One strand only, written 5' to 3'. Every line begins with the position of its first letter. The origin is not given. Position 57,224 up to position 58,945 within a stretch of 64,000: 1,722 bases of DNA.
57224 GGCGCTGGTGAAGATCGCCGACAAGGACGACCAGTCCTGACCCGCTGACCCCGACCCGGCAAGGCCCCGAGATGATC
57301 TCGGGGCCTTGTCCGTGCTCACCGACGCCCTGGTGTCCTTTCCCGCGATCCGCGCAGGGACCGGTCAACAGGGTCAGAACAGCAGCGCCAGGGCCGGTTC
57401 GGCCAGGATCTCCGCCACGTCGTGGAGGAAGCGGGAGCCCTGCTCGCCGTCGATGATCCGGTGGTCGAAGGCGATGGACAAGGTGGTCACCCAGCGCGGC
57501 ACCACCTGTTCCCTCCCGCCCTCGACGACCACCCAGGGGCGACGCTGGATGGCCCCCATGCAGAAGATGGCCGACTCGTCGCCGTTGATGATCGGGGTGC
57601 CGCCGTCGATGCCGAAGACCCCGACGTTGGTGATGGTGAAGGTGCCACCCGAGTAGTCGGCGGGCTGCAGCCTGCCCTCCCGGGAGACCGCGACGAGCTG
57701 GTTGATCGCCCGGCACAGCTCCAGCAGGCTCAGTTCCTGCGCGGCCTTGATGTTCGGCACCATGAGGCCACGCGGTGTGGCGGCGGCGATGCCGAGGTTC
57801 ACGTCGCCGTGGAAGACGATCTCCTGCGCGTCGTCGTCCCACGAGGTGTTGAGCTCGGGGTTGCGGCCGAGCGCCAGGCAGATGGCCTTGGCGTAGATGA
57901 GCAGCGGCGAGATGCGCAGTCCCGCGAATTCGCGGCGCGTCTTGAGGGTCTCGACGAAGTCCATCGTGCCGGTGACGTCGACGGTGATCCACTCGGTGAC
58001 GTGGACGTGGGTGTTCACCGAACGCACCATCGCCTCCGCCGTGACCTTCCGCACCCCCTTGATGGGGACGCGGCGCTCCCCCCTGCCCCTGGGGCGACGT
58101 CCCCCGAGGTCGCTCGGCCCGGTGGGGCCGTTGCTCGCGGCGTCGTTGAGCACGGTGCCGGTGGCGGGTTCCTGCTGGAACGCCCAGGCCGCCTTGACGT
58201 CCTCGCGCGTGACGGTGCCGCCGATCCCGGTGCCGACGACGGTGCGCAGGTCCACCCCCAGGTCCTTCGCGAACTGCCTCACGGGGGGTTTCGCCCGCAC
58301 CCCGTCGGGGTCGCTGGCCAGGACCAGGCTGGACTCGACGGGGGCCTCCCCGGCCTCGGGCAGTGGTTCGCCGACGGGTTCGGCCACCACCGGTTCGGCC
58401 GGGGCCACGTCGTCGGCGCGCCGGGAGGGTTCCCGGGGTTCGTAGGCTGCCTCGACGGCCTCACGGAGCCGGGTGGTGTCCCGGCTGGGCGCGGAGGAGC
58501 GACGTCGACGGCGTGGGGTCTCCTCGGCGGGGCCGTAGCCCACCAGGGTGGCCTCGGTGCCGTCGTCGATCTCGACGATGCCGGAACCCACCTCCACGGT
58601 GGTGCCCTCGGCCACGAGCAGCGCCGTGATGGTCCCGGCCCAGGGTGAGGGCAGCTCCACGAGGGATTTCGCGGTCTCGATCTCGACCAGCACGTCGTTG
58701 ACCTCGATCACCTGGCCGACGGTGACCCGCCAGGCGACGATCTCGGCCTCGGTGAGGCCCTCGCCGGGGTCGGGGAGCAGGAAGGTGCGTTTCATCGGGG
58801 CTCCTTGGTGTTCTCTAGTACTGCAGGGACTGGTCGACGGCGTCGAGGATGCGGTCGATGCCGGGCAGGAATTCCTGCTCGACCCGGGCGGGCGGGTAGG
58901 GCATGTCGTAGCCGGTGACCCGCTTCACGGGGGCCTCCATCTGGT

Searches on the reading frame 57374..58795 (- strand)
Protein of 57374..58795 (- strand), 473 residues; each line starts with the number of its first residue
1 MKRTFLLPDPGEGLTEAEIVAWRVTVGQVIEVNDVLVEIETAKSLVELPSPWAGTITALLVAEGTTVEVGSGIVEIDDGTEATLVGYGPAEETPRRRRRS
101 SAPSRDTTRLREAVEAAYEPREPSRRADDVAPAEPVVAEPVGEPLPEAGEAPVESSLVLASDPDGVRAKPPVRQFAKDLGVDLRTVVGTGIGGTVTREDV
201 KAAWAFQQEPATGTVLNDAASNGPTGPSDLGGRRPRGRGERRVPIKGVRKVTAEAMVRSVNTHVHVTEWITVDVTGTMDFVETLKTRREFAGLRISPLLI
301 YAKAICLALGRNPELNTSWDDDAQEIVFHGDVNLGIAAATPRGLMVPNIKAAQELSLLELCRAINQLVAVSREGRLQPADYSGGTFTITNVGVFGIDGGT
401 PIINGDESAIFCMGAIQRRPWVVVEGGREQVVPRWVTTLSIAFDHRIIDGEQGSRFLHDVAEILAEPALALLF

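Call 85: search_protein_families(library=pfam, proteins=[window:57374-58795:-], max_evalue=0.00001)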
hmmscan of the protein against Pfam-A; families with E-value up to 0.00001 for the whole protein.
window:57374-58795:- (473 aa): 3 families
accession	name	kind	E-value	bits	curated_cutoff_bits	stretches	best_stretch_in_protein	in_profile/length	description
PF00198.28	2-oxoacid_dh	-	1.3e-73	247.7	23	1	239-471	3-231/232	2-oxoacid dehydrogenases acyltransferase (catalytic domain)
PF00364.28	Biotin_lipoyl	-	3.8e-17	62.3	22.1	1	5-76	3-73/73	Biotin-requiring enzyme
PF02817.22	E3_binding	-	1.6e-12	47.8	23.7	1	166-201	1-36/36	e3 binding domain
